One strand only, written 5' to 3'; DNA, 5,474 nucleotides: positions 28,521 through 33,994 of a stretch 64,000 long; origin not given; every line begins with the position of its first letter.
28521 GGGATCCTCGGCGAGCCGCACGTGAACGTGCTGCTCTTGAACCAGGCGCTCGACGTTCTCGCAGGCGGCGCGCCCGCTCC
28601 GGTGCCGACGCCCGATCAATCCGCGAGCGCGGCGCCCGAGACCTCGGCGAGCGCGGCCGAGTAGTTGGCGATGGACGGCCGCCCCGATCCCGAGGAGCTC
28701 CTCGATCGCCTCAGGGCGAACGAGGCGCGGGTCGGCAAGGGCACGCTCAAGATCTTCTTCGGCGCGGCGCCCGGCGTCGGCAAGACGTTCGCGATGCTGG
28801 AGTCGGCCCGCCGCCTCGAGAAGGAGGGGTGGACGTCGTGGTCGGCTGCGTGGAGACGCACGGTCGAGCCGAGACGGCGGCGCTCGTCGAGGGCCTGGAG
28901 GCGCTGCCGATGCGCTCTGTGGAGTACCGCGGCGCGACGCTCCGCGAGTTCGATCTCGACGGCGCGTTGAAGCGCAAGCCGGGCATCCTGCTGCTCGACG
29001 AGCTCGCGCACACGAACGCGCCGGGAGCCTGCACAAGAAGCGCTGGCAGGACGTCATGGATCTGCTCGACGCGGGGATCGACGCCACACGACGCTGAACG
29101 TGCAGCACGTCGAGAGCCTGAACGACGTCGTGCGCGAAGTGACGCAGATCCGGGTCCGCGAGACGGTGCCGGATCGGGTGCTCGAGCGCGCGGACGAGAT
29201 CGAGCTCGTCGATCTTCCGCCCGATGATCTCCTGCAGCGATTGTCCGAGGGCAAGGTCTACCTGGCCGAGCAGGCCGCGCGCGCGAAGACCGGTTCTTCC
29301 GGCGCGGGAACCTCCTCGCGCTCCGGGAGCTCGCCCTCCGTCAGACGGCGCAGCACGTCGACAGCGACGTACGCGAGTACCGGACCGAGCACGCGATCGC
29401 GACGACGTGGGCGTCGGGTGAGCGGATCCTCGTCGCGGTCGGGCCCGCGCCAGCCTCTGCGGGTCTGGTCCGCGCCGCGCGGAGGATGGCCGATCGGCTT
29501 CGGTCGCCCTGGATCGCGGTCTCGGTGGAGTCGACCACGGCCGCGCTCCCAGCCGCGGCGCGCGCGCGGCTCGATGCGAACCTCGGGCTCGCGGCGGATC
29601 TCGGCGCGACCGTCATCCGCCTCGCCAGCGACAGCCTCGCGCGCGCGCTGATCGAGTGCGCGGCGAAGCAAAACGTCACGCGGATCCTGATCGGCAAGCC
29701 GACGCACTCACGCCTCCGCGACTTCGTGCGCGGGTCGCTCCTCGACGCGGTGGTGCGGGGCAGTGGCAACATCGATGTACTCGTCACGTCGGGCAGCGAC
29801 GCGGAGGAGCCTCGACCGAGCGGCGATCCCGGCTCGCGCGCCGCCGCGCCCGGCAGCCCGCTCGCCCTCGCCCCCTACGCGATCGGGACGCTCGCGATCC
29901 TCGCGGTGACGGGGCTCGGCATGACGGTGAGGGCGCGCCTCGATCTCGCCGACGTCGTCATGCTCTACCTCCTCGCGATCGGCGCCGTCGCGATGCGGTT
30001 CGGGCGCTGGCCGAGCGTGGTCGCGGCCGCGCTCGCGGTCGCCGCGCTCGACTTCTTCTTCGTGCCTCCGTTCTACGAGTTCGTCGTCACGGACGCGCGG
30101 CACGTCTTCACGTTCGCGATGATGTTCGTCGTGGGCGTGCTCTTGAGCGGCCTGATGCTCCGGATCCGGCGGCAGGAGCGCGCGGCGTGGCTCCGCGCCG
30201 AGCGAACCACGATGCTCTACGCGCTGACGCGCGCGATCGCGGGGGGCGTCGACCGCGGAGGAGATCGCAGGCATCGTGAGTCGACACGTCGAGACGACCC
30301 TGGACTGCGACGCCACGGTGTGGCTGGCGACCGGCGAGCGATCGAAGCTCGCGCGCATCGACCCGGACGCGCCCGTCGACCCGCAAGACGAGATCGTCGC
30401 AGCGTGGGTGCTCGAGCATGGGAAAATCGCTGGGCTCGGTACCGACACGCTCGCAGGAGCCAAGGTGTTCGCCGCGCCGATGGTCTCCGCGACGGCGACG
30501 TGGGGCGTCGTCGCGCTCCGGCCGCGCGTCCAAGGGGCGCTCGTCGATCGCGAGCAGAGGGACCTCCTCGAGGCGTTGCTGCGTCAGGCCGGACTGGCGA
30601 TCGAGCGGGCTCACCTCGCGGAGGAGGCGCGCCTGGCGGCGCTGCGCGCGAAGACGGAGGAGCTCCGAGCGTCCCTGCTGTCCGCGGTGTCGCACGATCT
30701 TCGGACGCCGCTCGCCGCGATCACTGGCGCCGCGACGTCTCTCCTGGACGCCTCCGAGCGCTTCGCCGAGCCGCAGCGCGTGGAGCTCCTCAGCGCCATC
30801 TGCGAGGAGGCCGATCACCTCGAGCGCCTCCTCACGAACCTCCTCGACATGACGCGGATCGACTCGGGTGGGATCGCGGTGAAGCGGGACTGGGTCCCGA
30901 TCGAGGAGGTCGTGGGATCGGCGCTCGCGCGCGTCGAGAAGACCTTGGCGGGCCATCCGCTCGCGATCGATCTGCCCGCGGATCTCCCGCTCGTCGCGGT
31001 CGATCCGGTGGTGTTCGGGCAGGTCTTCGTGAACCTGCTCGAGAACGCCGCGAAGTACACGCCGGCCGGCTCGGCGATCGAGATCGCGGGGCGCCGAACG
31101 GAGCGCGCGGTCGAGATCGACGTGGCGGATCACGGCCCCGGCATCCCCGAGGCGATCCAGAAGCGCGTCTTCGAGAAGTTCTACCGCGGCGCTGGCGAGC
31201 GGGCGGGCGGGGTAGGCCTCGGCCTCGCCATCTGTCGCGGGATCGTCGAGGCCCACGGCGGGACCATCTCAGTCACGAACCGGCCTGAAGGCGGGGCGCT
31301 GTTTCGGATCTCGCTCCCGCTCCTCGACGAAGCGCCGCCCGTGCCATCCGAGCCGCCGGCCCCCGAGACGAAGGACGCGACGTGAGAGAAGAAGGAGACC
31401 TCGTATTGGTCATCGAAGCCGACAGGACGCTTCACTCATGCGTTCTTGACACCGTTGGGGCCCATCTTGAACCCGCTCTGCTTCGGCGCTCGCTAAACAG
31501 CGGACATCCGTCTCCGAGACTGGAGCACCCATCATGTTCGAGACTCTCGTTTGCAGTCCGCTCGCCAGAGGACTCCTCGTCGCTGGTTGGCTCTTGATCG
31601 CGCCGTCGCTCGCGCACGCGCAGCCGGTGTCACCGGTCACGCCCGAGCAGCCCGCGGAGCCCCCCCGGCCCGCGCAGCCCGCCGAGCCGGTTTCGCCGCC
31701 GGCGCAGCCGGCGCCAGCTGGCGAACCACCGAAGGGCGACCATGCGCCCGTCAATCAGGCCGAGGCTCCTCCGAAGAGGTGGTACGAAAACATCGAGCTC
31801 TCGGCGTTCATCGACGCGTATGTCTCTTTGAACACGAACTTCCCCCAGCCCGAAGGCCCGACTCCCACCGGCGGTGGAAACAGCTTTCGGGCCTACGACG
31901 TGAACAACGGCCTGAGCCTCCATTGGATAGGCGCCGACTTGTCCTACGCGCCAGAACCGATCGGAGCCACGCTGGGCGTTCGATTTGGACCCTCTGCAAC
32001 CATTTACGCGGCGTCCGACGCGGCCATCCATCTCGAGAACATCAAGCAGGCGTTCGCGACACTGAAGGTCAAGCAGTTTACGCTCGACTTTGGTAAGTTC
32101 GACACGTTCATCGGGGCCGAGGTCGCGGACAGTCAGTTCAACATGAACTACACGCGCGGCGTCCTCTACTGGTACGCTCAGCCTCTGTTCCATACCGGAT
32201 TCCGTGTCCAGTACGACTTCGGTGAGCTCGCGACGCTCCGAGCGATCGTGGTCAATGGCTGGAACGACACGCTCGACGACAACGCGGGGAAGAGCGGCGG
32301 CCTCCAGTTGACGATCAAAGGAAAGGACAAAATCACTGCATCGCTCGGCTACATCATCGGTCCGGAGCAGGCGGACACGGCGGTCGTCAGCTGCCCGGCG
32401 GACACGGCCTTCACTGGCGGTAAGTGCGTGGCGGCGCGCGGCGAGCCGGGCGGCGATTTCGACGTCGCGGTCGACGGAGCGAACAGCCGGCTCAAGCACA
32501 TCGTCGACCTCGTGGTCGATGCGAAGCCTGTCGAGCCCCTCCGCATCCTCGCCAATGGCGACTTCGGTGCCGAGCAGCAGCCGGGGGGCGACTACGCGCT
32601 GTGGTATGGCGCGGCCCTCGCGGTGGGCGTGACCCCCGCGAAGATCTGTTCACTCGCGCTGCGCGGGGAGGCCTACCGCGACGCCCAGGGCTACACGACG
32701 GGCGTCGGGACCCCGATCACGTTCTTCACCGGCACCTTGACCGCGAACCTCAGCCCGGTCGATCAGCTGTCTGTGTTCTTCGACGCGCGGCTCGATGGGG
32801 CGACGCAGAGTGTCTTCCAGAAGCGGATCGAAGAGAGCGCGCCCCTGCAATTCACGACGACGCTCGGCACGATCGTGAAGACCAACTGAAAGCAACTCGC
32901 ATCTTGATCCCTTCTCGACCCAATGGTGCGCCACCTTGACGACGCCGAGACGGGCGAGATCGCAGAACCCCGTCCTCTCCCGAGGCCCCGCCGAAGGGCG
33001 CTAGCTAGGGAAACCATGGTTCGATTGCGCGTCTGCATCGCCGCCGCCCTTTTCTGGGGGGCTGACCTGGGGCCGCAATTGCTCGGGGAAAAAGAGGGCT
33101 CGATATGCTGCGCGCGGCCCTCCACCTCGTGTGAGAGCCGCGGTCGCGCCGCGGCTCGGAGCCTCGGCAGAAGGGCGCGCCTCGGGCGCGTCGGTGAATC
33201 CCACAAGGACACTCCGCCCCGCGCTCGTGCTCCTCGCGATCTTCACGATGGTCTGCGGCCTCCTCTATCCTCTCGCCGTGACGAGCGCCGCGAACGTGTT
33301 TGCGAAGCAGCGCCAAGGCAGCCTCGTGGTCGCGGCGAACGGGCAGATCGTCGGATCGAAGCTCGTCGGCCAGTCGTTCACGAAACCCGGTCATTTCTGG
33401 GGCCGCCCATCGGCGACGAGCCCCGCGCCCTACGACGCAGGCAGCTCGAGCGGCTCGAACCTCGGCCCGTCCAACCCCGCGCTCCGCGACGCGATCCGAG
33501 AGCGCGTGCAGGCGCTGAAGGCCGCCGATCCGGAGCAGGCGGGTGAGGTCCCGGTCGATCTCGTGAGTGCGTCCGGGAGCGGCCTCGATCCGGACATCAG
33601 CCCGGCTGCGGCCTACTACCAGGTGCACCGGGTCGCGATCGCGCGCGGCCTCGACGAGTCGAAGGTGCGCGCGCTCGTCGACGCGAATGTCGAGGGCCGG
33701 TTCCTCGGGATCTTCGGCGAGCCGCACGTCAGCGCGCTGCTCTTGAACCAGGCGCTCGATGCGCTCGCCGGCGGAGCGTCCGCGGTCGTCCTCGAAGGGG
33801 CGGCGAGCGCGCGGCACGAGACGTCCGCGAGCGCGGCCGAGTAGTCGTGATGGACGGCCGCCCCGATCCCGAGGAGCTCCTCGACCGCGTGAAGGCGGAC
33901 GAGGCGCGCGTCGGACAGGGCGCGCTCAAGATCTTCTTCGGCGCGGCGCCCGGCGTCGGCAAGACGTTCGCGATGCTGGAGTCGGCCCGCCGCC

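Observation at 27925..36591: Segmental duplication of kdpB-tail/kdpC/kdpD with a porin gene between the copies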

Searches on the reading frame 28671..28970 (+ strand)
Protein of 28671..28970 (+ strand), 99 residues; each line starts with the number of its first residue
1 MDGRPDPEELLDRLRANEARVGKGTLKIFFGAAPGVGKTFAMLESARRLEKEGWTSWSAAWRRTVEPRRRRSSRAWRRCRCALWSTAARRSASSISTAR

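Call 30: list_cluster_members(proteins=[window:28671-28970:+, window:28665-28970:+, window:28829-29227:+, window:29100-29651:+, window:29486-31288:+, window:30276-31385:+, window:33194-33844:+, window:33850-36591:+, window:36587-37195:+, window:37236-37643:+])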
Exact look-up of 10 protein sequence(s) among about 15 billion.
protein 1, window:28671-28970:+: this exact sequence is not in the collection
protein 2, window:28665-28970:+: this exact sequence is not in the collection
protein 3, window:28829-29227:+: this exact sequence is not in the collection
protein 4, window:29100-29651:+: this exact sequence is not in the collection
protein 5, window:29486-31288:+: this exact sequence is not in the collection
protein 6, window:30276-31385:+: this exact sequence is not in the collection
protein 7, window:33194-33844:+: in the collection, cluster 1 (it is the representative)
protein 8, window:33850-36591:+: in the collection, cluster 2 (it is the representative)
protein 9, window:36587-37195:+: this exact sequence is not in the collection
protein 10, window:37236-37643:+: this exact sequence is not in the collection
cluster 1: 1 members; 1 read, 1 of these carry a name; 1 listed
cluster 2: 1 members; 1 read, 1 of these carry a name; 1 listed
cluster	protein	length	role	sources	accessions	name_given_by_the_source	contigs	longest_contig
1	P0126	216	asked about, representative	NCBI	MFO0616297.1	MAG: potassium-transporting ATPase subunit KdpC [Polyangiaceae bacterium]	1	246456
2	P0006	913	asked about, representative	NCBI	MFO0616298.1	MAG: sensor histidine kinase KdpD [Polyangiaceae bacterium]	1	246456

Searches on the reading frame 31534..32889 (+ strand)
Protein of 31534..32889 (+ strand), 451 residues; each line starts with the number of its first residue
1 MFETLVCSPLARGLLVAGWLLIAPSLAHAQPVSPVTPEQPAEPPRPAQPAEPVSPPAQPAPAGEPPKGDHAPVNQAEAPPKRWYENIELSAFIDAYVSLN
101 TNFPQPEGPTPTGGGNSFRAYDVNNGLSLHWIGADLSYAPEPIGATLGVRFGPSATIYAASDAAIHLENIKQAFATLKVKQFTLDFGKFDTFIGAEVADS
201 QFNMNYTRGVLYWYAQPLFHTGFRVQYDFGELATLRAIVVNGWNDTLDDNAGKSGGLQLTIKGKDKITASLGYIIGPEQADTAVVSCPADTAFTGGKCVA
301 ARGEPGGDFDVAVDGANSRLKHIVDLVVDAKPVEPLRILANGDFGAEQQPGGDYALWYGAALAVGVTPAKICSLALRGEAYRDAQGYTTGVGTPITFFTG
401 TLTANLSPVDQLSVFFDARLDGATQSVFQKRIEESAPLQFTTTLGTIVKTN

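Call 12: find_encoding_contigs(protein=window:31534-32889:+, flank=10000, max_places=6)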
Protein window:31534-32889:+ (451 aa): 1 contig read that carries it; 1 place shown.
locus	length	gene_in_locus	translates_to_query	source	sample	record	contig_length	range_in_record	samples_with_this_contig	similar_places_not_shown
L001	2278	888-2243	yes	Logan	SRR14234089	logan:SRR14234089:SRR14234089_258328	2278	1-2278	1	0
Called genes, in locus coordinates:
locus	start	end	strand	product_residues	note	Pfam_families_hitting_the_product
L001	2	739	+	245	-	?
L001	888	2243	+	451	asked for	PF07642:BBP2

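Call 19: search_protein_families(library=pfam, proteins=[window:31534-32889:+], max_evalue=0.001)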
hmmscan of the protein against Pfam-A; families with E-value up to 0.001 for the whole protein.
window:31534-32889:+ (451 aa): 2 families
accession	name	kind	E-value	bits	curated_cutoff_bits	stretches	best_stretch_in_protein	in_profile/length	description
PF07642.17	BBP2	-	1.4e-53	182.7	26.2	1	87-448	2-337/339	Putative beta-barrel porin-2, OmpL-like. bbp2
PF07396.17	Porin_O_P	-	0.00018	21.3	20.9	1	147-256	48-158/370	Phosphate-selective porin O and P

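Call 48: search_protein_families(library=ncbifam, proteins=[window:31534-32889:+], max_evalue=1)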
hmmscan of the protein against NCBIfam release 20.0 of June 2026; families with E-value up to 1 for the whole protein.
window:31534-32889:+ (451 aa): 1 family
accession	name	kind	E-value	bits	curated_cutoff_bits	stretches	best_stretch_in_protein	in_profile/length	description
NF047943.1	CitNaTportCitS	equivalog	0.19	10.7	600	1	271-322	352-400/426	citrate/sodium symporter CitS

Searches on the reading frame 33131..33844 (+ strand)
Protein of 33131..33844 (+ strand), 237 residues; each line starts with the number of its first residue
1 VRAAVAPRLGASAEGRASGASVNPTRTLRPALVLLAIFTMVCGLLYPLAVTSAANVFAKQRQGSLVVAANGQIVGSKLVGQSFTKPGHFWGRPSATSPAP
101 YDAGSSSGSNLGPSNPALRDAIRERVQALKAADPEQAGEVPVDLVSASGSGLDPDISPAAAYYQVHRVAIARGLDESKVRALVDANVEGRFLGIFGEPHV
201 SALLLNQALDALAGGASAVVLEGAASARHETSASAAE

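Call 19: search_protein_families(library=pfam, proteins=[window:33131-33844:+], max_evalue=0.001)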
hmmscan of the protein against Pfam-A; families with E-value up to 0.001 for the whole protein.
window:33131-33844:+ (237 aa): 1 family
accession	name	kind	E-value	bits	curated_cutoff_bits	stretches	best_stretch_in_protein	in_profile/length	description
PF02669.20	KdpC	-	2.2e-68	230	24.1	1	28-210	1-181/182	K+-transporting ATPase, c chain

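Call 48: search_protein_families(library=ncbifam, proteins=[window:33194-33844:+], max_evalue=1)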
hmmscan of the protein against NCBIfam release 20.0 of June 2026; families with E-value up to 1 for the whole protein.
window:33194-33844:+ (216 aa): 11 families
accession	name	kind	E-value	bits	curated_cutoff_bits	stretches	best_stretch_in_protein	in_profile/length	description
NF001454.0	PRK00315.1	equivalog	1.4e-69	233.6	178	1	5-191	3-189/193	potassium-transporting ATPase subunit KdpC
NF010603.0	PRK13999.1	equivalog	2.7e-65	220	320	1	6-192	4-199/201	K(+)-transporting ATPase subunit C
TIGR00681.1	kdpC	equivalog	1.9e-59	200.8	152.55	1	5-190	1-186/187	K(+)-transporting ATPase subunit C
NF010606.0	PRK14002.1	equivalog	5.6e-48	163.2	263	1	6-191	3-185/186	K(+)-transporting ATPase subunit C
NF010607.0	PRK14003.1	subfamily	6.7e-45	152.9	268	1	10-191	10-192/195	K(+)-transporting ATPase subunit C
NF010600.0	PRK13995.1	equivalog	1.1e-42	145.9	311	1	5-185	6-197/210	K(+)-transporting ATPase subunit C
NF010601.0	PRK13997.1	equivalog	1e-41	142.9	319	1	7-189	8-189/193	K(+)-transporting ATPase subunit C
NF010605.0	PRK14001.1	equivalog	1.7e-41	142.4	369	1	5-191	3-189/189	K(+)-transporting ATPase subunit C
NF010599.0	PRK13994.1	equivalog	1.3e-34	119.5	355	2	115-195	143-223/226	potassium-transporting ATPase subunit C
NF010604.0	PRK14000.1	equivalog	7.6e-31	107.2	342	1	6-190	3-184/185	K(+)-transporting ATPase subunit C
NF010602.0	PRK13998.1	equivalog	3.3e-24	85.3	378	1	6-191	3-184/186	K(+)-transporting ATPase subunit C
